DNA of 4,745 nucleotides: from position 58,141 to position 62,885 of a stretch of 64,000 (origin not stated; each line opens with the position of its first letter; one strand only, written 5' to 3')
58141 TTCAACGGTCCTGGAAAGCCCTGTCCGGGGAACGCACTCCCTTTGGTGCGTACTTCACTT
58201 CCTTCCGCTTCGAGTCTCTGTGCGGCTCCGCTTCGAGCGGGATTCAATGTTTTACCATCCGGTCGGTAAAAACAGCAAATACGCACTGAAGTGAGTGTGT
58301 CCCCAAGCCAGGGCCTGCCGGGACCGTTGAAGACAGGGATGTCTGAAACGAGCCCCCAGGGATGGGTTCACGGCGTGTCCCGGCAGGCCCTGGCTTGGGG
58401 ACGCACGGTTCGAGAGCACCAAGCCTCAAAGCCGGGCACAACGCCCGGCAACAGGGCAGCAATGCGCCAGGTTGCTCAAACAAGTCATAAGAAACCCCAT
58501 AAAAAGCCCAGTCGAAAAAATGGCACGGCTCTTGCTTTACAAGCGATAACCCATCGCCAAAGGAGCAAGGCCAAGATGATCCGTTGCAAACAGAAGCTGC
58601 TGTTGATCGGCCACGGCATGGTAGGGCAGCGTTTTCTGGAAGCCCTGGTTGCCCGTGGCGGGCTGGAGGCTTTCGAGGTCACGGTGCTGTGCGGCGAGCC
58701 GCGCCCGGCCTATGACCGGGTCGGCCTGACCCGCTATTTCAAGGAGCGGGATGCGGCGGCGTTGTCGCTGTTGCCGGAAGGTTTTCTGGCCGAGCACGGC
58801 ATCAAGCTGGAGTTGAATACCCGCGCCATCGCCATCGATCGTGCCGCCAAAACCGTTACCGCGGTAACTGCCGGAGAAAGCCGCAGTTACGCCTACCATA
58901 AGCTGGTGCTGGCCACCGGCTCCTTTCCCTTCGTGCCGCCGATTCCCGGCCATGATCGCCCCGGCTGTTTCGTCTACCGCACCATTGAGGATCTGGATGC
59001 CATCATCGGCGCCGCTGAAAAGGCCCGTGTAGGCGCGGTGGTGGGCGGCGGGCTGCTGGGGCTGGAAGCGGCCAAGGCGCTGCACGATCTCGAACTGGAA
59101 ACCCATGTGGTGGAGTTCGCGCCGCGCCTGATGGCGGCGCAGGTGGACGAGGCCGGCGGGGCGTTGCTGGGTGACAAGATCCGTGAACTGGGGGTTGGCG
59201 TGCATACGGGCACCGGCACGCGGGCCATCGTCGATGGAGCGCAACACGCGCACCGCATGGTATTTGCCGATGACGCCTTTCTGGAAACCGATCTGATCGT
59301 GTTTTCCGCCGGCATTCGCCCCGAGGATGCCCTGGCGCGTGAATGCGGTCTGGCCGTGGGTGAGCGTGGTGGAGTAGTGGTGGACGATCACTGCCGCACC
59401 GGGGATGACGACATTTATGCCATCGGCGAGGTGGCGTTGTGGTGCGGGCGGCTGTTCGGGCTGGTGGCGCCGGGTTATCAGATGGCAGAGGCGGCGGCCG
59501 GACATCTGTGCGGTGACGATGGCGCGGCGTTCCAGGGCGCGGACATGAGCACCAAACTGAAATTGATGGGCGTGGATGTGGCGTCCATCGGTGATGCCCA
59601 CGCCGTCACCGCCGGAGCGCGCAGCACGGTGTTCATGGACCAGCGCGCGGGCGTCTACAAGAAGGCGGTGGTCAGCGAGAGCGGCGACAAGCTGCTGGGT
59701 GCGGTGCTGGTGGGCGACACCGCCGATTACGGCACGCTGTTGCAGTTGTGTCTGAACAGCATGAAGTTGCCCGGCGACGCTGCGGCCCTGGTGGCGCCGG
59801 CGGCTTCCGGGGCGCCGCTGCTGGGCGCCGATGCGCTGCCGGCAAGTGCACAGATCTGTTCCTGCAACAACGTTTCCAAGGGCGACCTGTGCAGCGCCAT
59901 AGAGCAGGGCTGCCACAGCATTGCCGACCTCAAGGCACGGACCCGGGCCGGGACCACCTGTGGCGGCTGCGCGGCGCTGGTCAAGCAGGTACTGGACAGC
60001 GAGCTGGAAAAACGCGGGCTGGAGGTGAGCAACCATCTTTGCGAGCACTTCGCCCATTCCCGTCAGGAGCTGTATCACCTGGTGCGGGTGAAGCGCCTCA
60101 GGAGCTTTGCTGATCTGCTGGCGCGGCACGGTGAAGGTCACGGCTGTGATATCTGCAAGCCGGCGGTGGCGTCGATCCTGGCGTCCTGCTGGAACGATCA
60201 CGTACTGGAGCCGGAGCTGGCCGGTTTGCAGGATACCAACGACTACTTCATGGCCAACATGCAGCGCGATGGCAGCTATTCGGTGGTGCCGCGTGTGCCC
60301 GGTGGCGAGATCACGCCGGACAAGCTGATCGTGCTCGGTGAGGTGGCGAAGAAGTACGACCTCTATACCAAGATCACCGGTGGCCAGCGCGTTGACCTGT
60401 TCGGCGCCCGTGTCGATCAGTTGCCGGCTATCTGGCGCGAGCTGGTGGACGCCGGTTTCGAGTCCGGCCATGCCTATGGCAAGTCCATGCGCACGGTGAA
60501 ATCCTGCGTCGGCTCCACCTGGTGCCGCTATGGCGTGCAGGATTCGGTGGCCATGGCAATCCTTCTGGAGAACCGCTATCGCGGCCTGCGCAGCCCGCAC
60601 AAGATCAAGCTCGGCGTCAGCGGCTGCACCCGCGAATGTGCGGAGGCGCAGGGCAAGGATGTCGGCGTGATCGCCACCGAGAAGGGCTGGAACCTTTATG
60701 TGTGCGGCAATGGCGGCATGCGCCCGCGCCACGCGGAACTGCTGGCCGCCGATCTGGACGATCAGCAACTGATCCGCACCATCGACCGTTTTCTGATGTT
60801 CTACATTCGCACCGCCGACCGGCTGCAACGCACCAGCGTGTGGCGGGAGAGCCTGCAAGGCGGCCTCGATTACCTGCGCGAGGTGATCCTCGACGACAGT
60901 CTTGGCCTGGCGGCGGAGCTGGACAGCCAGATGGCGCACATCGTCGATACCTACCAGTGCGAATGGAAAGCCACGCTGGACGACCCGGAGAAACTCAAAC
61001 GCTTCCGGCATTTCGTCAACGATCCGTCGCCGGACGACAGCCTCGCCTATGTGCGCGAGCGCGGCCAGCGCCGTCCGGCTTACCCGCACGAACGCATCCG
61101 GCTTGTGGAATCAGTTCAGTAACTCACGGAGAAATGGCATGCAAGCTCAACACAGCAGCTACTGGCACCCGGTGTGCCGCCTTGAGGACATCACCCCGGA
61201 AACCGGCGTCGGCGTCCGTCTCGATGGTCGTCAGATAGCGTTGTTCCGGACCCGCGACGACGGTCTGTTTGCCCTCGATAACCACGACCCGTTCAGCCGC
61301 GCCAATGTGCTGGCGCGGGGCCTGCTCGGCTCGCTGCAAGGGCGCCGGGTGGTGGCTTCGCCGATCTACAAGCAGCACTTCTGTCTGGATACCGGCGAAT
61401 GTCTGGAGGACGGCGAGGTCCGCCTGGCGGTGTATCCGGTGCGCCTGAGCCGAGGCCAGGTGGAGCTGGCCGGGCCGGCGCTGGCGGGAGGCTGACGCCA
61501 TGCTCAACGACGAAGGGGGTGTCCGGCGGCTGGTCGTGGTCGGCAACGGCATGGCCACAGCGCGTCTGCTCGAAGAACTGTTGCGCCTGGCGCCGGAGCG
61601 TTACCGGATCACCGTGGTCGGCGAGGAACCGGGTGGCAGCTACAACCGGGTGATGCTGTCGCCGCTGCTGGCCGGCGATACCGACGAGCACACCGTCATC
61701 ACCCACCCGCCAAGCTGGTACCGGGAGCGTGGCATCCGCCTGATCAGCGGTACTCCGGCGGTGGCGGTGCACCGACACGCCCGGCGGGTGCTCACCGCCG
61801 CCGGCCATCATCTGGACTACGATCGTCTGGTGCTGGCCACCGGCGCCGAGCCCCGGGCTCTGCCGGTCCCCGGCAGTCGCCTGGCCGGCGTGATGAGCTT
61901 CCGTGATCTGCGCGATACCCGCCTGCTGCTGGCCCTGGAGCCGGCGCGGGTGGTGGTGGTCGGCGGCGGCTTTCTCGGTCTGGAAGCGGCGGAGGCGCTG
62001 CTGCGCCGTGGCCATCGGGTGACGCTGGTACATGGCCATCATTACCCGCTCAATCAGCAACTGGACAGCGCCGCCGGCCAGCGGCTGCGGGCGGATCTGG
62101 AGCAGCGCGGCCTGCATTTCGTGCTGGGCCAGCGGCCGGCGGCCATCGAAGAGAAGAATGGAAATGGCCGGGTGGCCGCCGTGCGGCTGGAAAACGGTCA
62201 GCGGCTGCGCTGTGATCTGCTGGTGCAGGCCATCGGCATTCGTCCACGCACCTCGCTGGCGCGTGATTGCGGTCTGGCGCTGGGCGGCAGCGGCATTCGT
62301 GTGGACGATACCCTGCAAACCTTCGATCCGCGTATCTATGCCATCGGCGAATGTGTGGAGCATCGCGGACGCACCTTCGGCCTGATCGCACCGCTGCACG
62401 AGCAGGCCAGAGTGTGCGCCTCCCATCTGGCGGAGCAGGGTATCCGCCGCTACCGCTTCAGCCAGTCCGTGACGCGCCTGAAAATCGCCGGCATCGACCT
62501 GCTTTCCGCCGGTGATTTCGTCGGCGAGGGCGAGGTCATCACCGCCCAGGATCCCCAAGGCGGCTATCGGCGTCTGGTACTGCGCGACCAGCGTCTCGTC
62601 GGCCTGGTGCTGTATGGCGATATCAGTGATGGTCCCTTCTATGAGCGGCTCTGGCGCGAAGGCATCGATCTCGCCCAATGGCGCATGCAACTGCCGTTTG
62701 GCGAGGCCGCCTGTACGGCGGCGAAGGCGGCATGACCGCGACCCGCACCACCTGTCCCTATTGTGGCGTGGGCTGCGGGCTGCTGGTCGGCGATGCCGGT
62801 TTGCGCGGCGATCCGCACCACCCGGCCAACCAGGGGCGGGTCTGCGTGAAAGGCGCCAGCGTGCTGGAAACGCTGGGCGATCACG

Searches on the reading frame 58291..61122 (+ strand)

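Call 91: search_protein_families(library=pfam, proteins=[window:58291-61122:+], max_evalue=0.00001)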
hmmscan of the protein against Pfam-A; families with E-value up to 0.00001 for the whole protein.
window:58291-61122:+ (943 aa): 6 families
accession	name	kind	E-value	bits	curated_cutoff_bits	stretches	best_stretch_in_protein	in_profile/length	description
PF07992.20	Pyr_redox_2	-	1.4e-49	169.6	26.1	1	102-399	2-284/291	Pyridine nucleotide-disulphide oxidoreductase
PF01077.27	NIR_SIR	-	9.4e-20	71.1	27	1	730-851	2-137/158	Nitrite and sulphite reductase 4Fe-4S domain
PF04324.20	Fer2_BFD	-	2e-16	60.5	26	1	522-569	2-49/50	BFD-like [2Fe-2S] binding domain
PF00070.33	Pyr_redox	-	3.2e-16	60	22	1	249-318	3-71/82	Pyridine nucleotide-disulphide oxidoreductase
PF03460.22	NIR_SIR_ferr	-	3.5e-13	49.5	24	1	658-719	3-67/69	Nitrite/Sulfite reductase ferredoxin-like half domain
PF18267.7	Rubredoxin_C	-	4.4e-11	43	25.9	1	420-486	2-65/70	Rubredoxin NAD+ reductase C-terminal domain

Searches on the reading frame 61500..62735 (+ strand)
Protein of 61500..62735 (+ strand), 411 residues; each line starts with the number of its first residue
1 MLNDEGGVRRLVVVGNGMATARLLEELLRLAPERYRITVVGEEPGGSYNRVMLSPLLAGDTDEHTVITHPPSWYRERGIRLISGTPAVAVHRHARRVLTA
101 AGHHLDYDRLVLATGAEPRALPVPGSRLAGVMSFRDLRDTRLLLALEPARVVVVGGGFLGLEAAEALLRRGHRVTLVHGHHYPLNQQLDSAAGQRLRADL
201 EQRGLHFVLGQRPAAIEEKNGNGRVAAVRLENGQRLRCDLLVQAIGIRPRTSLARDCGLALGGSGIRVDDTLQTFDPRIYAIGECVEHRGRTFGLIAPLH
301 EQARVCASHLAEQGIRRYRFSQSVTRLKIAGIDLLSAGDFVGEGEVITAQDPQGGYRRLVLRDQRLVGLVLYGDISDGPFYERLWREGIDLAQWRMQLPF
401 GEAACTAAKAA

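Call 91: search_protein_families(library=pfam, proteins=[window:61500-62735:+], max_evalue=0.00001)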
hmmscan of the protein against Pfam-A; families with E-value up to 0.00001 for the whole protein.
window:61500-62735:+ (411 aa): 7 families
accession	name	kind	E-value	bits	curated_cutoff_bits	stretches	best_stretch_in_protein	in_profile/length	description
PF07992.20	Pyr_redox_2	-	1.6e-55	189.1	26.1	1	10-289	2-278/291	Pyridine nucleotide-disulphide oxidoreductase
PF00070.33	Pyr_redox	-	3.4e-21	76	22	1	150-232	1-81/82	Pyridine nucleotide-disulphide oxidoreductase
PF18267.7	Rubredoxin_C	-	4.3e-12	46.3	25.9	1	324-384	2-65/70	Rubredoxin NAD+ reductase C-terminal domain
PF01266.30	DAO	-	4.2e-10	40.1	27.9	0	150-181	1-32/353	FAD dependent oxidoreductase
PF13241.12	NAD_binding_7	-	6e-08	33.6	22.1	0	143-208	2-67/104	Putative NAD(P)-binding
PF13738.12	Pyr_redox_3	-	6e-07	29.4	30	1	99-283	117-305/305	Pyridine nucleotide-disulphide oxidoreductase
PF13454.12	NAD_binding_9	-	1.7e-06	28.5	21.8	0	12-46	1-36/155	FAD-NAD(P)-binding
